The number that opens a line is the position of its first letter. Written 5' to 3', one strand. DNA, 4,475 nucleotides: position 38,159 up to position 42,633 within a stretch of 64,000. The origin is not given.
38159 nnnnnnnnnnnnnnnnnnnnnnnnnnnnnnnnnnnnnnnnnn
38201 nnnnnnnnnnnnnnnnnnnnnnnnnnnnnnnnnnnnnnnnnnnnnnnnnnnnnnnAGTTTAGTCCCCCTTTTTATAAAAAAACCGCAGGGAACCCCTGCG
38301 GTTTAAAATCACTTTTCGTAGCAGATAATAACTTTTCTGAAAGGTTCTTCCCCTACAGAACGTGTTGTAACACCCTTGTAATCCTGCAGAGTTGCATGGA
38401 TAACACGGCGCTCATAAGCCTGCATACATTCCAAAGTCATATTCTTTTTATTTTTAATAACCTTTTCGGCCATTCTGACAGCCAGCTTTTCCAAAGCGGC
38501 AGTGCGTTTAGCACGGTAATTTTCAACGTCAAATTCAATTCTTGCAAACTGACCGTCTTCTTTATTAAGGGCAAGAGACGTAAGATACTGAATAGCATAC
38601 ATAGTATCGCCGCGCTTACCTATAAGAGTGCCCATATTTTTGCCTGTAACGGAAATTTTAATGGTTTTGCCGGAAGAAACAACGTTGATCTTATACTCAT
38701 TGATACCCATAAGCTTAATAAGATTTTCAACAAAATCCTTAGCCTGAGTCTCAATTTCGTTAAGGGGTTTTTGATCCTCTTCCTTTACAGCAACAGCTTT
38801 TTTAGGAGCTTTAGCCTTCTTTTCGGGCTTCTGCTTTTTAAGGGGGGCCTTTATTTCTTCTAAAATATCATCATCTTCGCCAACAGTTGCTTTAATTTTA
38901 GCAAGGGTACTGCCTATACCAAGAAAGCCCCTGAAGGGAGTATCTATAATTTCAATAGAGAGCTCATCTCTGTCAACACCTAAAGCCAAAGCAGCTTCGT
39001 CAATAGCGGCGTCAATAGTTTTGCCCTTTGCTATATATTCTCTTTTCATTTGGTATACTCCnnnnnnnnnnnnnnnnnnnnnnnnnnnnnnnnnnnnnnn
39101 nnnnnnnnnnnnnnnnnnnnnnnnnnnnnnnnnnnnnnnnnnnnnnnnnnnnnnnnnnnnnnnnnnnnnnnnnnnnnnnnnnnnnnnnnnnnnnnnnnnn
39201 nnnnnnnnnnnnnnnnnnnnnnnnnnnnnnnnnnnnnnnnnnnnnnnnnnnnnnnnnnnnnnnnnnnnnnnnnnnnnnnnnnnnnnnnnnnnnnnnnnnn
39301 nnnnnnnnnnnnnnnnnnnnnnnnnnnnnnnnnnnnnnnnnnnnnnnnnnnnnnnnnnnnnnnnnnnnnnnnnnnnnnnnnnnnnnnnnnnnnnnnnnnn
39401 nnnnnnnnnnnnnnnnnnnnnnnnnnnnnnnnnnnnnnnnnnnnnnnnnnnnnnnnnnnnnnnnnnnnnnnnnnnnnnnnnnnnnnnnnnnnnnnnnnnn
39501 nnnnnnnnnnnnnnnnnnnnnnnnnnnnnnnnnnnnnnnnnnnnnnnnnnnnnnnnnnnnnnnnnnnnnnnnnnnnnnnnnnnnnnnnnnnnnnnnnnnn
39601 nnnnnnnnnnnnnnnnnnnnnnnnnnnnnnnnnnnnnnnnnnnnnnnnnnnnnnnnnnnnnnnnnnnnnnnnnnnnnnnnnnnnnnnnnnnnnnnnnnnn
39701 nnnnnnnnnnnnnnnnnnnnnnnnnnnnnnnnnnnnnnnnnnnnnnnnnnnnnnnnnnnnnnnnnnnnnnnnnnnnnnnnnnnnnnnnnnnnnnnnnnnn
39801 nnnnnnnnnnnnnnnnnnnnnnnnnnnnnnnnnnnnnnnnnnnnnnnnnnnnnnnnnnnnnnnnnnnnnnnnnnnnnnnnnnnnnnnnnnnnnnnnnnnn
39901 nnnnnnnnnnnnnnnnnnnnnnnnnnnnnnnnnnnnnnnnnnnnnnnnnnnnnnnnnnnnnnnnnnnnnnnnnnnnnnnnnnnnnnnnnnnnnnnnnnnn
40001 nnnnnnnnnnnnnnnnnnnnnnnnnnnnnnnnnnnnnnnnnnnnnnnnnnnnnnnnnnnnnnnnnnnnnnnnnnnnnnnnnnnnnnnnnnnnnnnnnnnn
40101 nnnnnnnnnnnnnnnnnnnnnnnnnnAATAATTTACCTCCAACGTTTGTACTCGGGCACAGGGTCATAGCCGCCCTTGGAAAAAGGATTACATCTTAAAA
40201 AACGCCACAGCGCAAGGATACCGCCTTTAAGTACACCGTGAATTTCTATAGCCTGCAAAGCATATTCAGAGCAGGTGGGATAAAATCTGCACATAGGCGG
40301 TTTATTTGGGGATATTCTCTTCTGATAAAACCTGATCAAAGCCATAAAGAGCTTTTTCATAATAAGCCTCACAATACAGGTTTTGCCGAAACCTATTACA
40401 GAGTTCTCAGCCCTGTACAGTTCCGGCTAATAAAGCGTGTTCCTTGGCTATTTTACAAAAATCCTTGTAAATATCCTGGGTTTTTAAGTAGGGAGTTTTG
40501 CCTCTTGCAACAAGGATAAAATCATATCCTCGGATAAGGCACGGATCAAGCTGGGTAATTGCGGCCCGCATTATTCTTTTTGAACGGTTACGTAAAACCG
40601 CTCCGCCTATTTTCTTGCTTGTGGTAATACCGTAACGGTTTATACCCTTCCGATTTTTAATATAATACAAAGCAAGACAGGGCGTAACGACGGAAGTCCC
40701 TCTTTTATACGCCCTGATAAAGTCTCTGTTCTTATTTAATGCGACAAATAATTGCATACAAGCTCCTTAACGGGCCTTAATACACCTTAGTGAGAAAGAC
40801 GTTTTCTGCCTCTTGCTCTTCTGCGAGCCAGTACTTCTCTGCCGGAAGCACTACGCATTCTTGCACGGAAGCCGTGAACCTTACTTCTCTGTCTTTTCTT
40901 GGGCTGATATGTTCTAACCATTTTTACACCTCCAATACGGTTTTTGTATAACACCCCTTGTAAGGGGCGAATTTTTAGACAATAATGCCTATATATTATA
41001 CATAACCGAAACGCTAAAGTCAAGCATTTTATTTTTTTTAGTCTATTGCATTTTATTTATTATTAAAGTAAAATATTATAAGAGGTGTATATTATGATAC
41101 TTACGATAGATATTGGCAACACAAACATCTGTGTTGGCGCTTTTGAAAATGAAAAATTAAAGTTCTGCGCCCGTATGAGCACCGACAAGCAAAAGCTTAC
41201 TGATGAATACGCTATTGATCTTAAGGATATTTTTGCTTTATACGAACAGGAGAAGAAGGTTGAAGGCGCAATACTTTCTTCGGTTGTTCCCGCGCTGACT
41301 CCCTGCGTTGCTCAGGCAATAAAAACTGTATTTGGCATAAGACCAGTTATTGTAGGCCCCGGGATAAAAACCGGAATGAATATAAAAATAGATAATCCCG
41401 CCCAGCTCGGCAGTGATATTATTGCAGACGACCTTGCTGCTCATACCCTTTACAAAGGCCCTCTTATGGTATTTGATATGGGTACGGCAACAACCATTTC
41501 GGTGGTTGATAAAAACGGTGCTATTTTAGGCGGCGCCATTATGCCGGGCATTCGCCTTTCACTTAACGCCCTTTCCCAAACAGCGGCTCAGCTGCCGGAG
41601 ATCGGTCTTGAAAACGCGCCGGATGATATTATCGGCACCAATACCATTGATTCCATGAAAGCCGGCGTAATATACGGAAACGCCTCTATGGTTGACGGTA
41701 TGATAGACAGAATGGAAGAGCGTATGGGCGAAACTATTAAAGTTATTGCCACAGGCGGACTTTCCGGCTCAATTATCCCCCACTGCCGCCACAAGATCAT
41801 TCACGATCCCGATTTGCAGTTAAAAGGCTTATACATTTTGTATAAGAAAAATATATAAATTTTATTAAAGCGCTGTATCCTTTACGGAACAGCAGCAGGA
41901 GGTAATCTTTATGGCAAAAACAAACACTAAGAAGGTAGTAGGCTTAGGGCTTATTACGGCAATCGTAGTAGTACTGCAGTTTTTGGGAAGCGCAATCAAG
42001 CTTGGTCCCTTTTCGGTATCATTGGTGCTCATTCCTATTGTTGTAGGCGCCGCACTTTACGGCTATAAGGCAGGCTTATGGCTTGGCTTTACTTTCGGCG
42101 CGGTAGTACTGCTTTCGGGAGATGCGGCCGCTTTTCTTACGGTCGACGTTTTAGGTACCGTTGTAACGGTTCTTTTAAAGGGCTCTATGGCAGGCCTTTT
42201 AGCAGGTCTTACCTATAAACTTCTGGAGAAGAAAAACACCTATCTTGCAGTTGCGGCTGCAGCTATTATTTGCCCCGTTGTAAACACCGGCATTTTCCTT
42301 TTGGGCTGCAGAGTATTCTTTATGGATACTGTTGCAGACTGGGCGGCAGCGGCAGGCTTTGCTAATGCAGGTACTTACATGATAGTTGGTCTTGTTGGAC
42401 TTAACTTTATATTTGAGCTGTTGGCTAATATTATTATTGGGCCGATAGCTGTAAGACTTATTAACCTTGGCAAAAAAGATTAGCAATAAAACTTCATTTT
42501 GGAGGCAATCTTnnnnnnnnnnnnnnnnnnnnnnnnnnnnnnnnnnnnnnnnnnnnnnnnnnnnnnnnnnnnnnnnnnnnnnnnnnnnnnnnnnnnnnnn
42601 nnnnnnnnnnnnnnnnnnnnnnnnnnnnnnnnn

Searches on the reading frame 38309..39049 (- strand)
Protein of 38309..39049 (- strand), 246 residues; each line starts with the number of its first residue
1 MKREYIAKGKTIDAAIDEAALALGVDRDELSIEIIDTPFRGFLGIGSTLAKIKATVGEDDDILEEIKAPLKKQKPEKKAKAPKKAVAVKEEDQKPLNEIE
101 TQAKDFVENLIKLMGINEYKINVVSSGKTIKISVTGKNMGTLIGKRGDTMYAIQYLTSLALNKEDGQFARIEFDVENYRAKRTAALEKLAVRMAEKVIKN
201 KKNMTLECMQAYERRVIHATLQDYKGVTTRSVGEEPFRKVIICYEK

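Call 51: search_protein_families(library=pfam, proteins=[window:38309-39049:-], max_evalue=0.00001)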
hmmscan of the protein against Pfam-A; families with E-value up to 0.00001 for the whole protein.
window:38309-39049:- (246 aa): 3 families
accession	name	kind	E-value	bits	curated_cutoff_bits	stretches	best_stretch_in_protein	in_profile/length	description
PF01424.28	R3H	-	1.6e-19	70.1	26.8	1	185-243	2-59/60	R3H domain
PF14804.11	Jag_N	-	4.9e-17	62.5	25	1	8-56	2-50/50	Jag N-terminus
PF13083.13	KH_KhpA-B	-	3.4e-15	56.2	32.1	1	104-166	1-67/73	KhpA/KhpB, KH domain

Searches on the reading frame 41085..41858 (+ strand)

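Call 52: search_protein_families(library=pfam, proteins=[window:41085-41858:+], max_evalue=0.00001)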
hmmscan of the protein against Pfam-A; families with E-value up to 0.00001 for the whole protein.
window:41085-41858:+ (257 aa): 1 family
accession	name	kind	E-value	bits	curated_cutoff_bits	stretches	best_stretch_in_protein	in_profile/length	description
PF03309.20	Pan_kinase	-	2.7e-62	210.7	24.7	1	5-209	1-205/205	Type III pantothenate kinase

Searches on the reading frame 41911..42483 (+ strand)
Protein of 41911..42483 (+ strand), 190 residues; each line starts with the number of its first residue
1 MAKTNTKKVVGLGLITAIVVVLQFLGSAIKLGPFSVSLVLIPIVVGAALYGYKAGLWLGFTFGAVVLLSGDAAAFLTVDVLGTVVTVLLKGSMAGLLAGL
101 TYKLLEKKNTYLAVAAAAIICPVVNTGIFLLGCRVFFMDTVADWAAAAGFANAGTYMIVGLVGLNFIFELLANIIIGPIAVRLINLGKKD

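Call 52: search_protein_families(library=pfam, proteins=[window:41911-42483:+], max_evalue=0.00001)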
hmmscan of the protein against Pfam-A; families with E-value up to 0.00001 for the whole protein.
window:41911-42483:+ (190 aa): 2 families
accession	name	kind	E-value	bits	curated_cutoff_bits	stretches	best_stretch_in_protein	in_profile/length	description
PF12822.12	ECF_trnsprt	-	3.6e-10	40.6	30.7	1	8-178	2-166/169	ECF transporter, substrate-specific component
PF09515.15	Thia_YuaJ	-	7.8e-06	26.5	25.8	0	10-140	2-125/177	Thiamine transporter protein (Thia_YuaJ)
